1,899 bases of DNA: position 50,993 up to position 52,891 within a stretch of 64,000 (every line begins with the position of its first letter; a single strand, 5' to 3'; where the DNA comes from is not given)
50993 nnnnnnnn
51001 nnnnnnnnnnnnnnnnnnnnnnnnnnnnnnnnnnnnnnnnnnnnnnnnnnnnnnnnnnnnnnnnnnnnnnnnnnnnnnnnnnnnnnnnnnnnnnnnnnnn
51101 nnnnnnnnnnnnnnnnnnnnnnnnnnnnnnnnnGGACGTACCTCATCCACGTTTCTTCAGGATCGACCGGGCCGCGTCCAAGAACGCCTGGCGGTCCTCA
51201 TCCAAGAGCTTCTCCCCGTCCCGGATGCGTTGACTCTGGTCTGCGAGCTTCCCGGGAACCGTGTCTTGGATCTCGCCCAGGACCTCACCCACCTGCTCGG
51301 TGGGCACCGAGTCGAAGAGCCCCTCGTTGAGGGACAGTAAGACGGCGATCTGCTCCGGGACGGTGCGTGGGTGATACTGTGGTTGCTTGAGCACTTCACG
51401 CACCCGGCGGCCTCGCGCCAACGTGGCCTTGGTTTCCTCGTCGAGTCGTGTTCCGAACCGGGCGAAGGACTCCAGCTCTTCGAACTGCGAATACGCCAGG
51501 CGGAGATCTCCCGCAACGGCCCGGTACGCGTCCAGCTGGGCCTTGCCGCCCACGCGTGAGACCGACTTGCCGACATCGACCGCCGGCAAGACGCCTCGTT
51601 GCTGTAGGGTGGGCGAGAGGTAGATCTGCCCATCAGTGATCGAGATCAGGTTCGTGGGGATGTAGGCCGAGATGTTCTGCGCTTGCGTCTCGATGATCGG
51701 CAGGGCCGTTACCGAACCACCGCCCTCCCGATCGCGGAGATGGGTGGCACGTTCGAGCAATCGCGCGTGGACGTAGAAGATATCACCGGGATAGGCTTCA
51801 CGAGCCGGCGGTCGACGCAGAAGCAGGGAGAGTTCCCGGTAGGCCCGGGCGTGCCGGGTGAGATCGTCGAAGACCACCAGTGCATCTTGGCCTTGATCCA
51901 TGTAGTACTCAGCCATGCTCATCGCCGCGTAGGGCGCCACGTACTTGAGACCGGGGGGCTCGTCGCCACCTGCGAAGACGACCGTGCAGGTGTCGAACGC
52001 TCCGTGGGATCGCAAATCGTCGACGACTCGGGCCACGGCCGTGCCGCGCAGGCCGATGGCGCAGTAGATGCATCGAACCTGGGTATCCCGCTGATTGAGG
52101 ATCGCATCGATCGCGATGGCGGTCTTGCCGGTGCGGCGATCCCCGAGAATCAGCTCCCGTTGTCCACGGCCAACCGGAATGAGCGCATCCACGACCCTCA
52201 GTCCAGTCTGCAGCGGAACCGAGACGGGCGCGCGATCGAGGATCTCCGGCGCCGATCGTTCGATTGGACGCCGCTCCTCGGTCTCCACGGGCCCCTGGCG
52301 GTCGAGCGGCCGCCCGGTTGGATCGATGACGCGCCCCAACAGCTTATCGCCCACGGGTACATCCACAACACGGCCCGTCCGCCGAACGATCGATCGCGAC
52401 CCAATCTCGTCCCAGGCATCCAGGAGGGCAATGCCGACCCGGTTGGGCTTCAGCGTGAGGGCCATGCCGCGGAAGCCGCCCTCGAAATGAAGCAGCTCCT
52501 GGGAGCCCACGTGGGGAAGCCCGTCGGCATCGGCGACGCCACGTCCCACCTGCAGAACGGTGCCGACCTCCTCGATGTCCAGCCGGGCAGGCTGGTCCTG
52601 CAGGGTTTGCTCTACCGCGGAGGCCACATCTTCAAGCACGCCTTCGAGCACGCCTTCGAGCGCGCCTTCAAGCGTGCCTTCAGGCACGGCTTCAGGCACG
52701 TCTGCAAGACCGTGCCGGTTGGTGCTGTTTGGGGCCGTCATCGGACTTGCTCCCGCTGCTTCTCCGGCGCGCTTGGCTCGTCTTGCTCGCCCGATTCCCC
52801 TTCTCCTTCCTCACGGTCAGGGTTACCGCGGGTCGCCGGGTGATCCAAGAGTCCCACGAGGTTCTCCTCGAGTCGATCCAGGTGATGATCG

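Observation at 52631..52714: In-frame 12-bp x7 tandem repeat inside atpA, related in sequence skeleton to the array upstream of otsB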

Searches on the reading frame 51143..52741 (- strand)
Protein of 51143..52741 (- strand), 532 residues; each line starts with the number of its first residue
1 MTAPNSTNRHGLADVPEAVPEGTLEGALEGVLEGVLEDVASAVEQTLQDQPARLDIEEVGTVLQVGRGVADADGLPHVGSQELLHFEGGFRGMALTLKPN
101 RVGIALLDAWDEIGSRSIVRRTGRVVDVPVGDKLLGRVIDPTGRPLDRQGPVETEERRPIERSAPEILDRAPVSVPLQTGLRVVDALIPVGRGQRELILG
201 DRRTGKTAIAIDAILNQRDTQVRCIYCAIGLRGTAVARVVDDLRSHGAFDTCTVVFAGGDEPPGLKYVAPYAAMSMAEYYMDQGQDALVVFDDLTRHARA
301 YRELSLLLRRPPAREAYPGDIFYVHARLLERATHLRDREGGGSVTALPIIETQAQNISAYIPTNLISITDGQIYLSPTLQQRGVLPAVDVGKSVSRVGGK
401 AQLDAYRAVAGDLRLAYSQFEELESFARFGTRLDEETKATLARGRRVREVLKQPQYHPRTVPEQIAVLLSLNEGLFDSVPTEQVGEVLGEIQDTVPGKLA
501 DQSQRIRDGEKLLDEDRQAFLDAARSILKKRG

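Call 5: search_protein_families(library=ncbifam, proteins=[window:51143-52741:-])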
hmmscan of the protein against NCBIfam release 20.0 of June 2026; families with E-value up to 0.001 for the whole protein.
window:51143-52741:- (532 aa): 35 families (the best 25 are shown)
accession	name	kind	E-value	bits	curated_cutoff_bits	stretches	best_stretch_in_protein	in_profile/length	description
TIGR03324.1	alt_F1F0_F1_al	exception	7.6e-233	773.7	750.5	1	34-526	3-495/497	alternate F1F0 ATPase, F1 subunit alpha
NF009884.0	PRK13343.1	equivalog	1.5e-208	693.6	554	1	39-524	10-495/507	F0F1 ATP synthase subunit alpha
TIGR00962.1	atpA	equivalog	5.8e-185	615.8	484.45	1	37-520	5-490/503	F0F1 ATP synthase subunit alpha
NF045863.1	glide_MMOB1660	exception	2.4e-118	396.3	600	1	81-461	22-407/515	MMOB1660 family gliding motility ATPase complex subunit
NF005523.0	PRK07165.1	equivalog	2.8e-88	296.8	414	1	153-457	105-404/509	ATP F0F1 synthase subunit alpha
NF045936.2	MSC_0619_alpha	exception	2e-80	270.9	520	1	135-456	78-399/505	MSC_0619 family F1-like ATPase alpha subunit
TIGR02546.1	III_secr_ATP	equivalog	3.6e-67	226.9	604.75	1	96-468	47-418/423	type III secretion system ATPase SctN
TIGR03496.1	FliI_clade1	equivalog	2.6e-63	214.3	619.1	1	90-466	34-409/414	flagellar protein export ATPase FliI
TIGR01026.1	fliI_yscN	subfamily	1.2e-57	195.6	379.5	1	90-432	60-396/440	FliI/YscN family ATPase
NF005391.0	PRK06936.1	equivalog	1.1e-56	192.5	657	1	112-470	81-436/439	type III secretion system ATPase SctN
NF006012.0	PRK08149.1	equivalog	2.9e-56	191.2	594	1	111-454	68-412/431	type III secretion system ATPase SctN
TIGR03498.1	FliI_clade3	equivalog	1.7e-55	188.4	587.45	1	95-464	41-410/418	flagellar protein export ATPase FliI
TIGR03497.1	FliI_clade2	equivalog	1.9e-54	185.2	629.8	1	102-466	46-407/413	flagellar protein export ATPase FliI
NF006575.0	PRK09099.1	subfamily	7e-53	179.9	706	1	112-460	84-429/443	type III secretion system ATPase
NF005295.0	PRK06820.1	equivalog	2.6e-52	178.3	690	1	52-455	23-422/440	EscN/YscN/HrcN family type III secretion system ATPase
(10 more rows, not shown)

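Call 7: find_encoding_contigs(protein=window:51143-52741:-, flank=10000, max_places=10)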
Protein window:51143-52741:- (532 aa): no gene with exactly this product is on record in the collection.

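Call 8: find_homologous_proteins(query=window:51143-52741:-, max_evalue=1e-50)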
Query window:51143-52741:- (532 aa): 8000 proteins with E <= 1e-50 among 8000 candidates; the best 120 are listed.
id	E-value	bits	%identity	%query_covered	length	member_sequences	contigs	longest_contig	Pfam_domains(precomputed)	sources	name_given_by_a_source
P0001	0.0e+0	1125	98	100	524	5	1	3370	PF00306.33,PF02874.30,PF00006.32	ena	-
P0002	1.1e-249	848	77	94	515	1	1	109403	PF00306.33,PF02874.30,PF00006.32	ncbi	-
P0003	7.8e-212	723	65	94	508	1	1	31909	PF00306.33,PF02874.30,PF00006.32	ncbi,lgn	ncbi:MAG: alternate F1F0 ATPase, F1 subunit alpha [Xenococcaceae cyanobacterium]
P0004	7.2e-211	720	66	93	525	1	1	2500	PF00306.33,PF02874.30,PF00006.32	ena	-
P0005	4.0e-210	717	65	94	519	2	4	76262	PF00306.33,PF02874.30,PF00006.32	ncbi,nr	ncbi:MAG: alternate F1F0 ATPase, F1 subunit alpha [Deltaproteobacteria bacterium]|nr:alternate F1F0 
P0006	6.4e-210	717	65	93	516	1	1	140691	PF00306.33,PF02874.30,PF00006.32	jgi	jgi:F-type H+-transporting ATPase subunit alpha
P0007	9.8e-210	716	66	93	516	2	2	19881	PF00306.33,PF02874.30,PF00006.32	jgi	jgi:F-type H+-transporting ATPase subunit alpha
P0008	5.9e-209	713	69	92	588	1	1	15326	PF00306.33,PF02874.30,PF00006.32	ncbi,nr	ncbi:MAG: alternate F1F0 ATPase, F1 subunit alpha [Candidatus Eisenbacteria bacterium]|nr:alternate 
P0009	8.5e-209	713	65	94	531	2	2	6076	PF00306.33,PF02874.30,PF00006.32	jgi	jgi:F-type H+-transporting ATPase subunit alpha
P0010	9.9e-209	713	65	94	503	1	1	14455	PF00306.33,PF02874.30,PF00006.32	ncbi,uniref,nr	ncbi:alternate F1F0 ATPase, F1 subunit alpha [candidate division KSB3 bacterium]|uniref:ATP synthase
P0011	1.6e-208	712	64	94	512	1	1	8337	PF00306.33,PF02874.30,PF00006.32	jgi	-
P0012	2.3e-208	711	65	94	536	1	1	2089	PF00306.33,PF02874.30,PF00006.32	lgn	-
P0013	8.7e-208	710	65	94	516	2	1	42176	PF00306.33,PF02874.30,PF00006.32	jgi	jgi:F-type H+-transporting ATPase subunit alpha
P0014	1.6e-207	709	65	93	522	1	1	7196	PF00306.33,PF02874.30,PF00006.32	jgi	jgi:F-type H+-transporting ATPase subunit alpha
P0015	2.2e-207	708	65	93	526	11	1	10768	PF00306.33,PF02874.30,PF00006.32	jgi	-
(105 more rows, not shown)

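Call 10: find_encoding_contigs(protein=P0001, flank=10000, max_places=10)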
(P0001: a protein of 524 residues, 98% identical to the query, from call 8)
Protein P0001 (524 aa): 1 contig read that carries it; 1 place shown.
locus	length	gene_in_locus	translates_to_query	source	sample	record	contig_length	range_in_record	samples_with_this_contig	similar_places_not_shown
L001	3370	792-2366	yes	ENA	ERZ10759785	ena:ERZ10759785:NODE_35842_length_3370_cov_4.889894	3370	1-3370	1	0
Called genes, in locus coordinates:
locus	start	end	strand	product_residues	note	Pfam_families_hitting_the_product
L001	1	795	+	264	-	?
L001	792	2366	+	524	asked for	PF02874:ATP-synt_ab_N (faint), PF00006:ATP-synt_ab, PF00306:ATP-synt_ab_C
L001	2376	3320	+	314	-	PF00231:ATP-synt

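Call 11: find_encoding_contigs(protein=P0002, flank=10000, max_places=6)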
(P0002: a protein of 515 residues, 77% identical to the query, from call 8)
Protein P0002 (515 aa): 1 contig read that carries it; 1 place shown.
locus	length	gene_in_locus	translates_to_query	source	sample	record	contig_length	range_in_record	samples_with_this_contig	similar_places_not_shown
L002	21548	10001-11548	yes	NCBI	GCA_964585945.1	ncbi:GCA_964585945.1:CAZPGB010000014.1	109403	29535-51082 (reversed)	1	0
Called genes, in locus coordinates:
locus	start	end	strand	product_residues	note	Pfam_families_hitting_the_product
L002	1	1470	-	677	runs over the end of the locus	PF22745:Nlig-Ia, PF01653:DNA_ligase_aden, PF03120:OB_DNA_ligase, PF03119:DNA_ligase_ZBD, PF14520:HHH_5 (weak), PF12826:HHH_2, PF14520:HHH_5 (weak), PF00533:BRCT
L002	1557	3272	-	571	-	PF14716:HHH_8, PF00633:HHH (faint), PF14520:HHH_5, PF14792:DNA_pol_B_palm (weak), PF14791:DNA_pol_B_thumb, PF02811:PHP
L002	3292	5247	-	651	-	PF17975:RNR_Alpha, PF21995:RNR-II_ins_dom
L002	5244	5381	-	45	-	-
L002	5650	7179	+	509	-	PF02874:ATP-synt_ab_N (faint), PF00006:ATP-synt_ab, PF22919:ATP-synt_VA_C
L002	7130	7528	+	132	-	PF02823:ATP-synt_DE_N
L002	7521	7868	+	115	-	PF09527:ATPase_gene1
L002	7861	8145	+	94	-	PF12966:AtpR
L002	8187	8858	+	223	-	PF00119:ATP-synt_A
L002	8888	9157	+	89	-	PF00137:ATP-synt_C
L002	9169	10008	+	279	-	PF00430:ATP-synt_B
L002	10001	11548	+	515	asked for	PF02874:ATP-synt_ab_N, PF00006:ATP-synt_ab, PF00306:ATP-synt_ab_C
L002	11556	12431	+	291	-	PF00231:ATP-synt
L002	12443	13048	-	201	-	-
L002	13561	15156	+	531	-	PF00702:Hydrolase, PF13419:HAD_2, PF13242:Hydrolase_like (weak), PF02358:Trehalose_PPase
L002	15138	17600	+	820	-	PF03636:Glyco_hydro_65N, PF03632:Glyco_hydro_65m, PF03633:Glyco_hydro_65C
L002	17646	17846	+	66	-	PF13459:Fer4_15, PF13370:Fer4_13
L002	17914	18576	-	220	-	PF00072:Response_reg, PF00196:GerE, PF08281:Sigma70_r4_2 (weak)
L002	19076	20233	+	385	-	PF02163:Peptidase_M50, PF00571:CBS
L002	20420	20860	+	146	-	PF27746:Small_heat_shock_put (weak), PF00011:HSP20, PF17886:ArsA_HSP20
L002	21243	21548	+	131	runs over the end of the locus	PF01880:Desulfoferrodox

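Call 15: find_related_loci(query=window:51143-52741:-, collection=genome_contigs, flank=10000)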
Query window:51143-52741:- (532 aa) in genome_contigs; peptide patterns used: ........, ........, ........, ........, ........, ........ (x = any residue, [..] = any of these).
599 stretches matched a pattern (row limit reached: there are more); 594 encode a relative of the query (tblastn E <= 1e-3); the best 80 are kept; 80 distinct loci.
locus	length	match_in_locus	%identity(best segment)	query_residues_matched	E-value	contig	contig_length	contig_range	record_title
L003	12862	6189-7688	63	32-531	0e+0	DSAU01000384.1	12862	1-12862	MAG TPA_asm: bacterium isolate SpSt-1156 Ga0129302_1002578, whole genome shotgun sequence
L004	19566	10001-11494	63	32-529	0e+0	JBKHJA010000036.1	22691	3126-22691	MAG: Candidatus Aminicenantes bacterium isolate D4M11_12 NODE_1080_length_22691_cov_16.165798, whole genome shotgun sequ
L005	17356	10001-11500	61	32-531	0e+0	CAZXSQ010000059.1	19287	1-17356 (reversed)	MAG TPA_asm: uncultured bacterium isolate SRP141376_co1_248 genome assembly, contig: NODE_5980_length_19287_cov_3.139975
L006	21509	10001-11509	61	30-532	0e+0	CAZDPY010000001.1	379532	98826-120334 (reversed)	MAG TPA_asm: uncultured Ignavibacteriaceae bacterium isolate SRP141376_co1_149 genome assembly, contig: NODE_13_length_3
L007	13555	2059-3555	63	32-530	0e+0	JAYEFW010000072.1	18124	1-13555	MAG: Thermodesulfobacteriota bacterium isolate MAG262 MAG262_72, whole genome shotgun sequence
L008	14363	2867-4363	63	32-530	0e+0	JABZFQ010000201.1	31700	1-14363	MAG: Desulfobacteraceae bacterium isolate Grevelingen_8MPaII_metabat2.79 scaffold_2898, whole genome shotgun sequence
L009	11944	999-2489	61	32-528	0e+0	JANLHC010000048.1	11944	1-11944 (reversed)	MAG: Candidatus Scalindua sp. isolate P6-7 k99_226120, whole genome shotgun sequence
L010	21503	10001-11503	60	32-532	0e+0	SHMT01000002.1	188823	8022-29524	MAG: Candidatus Scalindua sp. SCAELEC01 89, whole genome shotgun sequence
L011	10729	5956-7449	63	32-529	0e+0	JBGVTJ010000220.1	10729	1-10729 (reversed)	MAG: Thermodesulfobacteriota bacterium isolate S_237_B13 k127_40832, whole genome shotgun sequence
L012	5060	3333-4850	61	17-525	0e+0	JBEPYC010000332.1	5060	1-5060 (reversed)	MAG: Chitinivibrionales bacterium isolate 02_S197.semibin_refined.153 NODE_11673_length_5060_cov_1.255828:0-5060, whole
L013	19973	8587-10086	63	32-531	0e+0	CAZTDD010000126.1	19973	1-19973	MAG TPA_asm: uncultured bacterium isolate SRP141376_co1_272 genome assembly, contig: NODE_5749_length_19973_cov_8.471684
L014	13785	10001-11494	61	33-530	0e+0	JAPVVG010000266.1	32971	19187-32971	MAG: Desulfobacteraceae bacterium isolate SB_S3_bin18 SB_S3_bin18_000000000266, whole genome shotgun sequence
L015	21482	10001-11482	63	32-525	0e+0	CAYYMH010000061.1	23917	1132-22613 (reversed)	MAG TPA_asm: uncultured Cytophagia bacterium isolate SRP141376_co3_458 genome assembly, contig: NODE_5600_length_23917_c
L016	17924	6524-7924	67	64-530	0e+0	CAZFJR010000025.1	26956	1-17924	MAG TPA_asm: uncultured Salinivenus sp. isolate SRP090399_co3_3 genome assembly, contig: NODE_412_length_26956_cov_13.01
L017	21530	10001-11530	59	17-526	0e+0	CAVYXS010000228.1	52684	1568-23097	MAG: uncultured cyanobacterium isolate MFD03044.bin.2.81 genome assembly, contig: contig_80473, whole genome shotgun seq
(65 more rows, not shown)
